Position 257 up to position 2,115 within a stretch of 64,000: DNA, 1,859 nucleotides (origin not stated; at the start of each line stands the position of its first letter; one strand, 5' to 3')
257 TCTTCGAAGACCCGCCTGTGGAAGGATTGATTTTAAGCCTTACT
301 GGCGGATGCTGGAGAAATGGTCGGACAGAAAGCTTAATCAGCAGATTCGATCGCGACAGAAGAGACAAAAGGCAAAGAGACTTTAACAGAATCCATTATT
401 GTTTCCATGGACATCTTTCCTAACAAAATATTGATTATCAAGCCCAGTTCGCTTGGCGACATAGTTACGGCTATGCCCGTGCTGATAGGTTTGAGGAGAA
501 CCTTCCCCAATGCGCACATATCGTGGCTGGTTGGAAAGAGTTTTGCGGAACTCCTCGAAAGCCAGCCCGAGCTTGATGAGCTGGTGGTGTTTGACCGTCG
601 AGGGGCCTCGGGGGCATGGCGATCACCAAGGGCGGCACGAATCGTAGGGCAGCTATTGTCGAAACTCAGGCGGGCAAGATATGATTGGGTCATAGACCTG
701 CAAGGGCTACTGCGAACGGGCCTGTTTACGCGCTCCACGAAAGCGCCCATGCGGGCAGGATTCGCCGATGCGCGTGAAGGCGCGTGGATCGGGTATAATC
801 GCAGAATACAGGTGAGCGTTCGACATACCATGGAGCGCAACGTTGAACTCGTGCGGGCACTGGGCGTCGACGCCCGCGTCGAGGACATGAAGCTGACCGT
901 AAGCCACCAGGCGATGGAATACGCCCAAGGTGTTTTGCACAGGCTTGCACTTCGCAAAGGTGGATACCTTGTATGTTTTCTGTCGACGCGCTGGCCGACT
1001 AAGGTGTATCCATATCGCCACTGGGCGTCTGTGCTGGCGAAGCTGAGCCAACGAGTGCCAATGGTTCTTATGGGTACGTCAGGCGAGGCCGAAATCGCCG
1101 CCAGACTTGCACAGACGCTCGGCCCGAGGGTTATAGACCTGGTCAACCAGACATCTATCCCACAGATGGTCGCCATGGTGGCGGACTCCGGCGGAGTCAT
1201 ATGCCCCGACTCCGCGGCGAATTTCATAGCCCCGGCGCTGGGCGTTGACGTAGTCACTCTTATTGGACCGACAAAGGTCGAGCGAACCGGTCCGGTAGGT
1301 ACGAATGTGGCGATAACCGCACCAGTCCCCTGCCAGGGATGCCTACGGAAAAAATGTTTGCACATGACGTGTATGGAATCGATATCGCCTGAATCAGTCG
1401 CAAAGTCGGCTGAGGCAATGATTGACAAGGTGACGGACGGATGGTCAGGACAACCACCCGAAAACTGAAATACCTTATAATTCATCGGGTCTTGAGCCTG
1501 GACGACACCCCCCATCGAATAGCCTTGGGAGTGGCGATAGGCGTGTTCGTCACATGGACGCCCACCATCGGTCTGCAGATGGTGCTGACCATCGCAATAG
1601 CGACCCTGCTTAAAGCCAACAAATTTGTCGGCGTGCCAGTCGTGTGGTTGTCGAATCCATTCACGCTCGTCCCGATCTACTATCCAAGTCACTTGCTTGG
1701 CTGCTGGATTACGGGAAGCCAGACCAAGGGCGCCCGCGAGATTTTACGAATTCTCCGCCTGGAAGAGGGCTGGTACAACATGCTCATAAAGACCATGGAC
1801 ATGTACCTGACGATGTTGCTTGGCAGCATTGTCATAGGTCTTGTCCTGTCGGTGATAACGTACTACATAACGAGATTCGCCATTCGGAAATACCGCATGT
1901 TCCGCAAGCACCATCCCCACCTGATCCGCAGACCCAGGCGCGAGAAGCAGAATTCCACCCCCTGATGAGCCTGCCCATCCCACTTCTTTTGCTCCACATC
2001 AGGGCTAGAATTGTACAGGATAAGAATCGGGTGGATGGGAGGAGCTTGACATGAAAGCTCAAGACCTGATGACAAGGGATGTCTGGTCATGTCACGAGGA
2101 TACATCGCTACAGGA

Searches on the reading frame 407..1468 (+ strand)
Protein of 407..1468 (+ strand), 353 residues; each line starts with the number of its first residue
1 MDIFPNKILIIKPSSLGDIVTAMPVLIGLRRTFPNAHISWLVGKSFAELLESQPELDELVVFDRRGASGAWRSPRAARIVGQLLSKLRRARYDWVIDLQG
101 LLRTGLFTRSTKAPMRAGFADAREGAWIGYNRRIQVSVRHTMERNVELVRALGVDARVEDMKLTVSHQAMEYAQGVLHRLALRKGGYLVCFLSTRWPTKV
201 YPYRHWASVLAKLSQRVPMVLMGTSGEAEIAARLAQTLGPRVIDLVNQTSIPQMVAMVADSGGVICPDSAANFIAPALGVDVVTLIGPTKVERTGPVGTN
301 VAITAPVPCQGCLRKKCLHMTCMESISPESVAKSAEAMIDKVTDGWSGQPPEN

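Call 8: search_protein_families(library=pfam, proteins=[window:407-1468:+], max_evalue=0.001)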
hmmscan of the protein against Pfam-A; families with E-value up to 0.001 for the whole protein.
window:407-1468:+ (353 aa): 1 family
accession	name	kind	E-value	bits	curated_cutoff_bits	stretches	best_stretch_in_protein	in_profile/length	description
PF01075.23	Glyco_transf_9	-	1.6e-37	129.6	22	1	82-318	3-242/247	Glycosyltransferase family 9 (heptosyltransferase)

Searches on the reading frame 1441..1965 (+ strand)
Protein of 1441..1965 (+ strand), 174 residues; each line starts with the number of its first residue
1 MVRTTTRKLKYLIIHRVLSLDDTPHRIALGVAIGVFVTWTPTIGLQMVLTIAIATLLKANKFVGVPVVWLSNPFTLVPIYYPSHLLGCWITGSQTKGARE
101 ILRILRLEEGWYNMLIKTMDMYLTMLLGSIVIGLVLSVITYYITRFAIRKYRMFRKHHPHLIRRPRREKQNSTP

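Call 8: search_protein_families(library=pfam, proteins=[window:1441-1965:+], max_evalue=0.001)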
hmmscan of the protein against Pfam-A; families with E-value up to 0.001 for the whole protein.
window:1441-1965:+ (174 aa): 1 family
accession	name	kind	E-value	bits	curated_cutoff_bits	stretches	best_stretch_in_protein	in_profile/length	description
PF09835.14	DUF2062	-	9.5e-38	129.9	27.4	1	13-155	7-145/147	Uncharacterized protein conserved in bacteria (DUF2062)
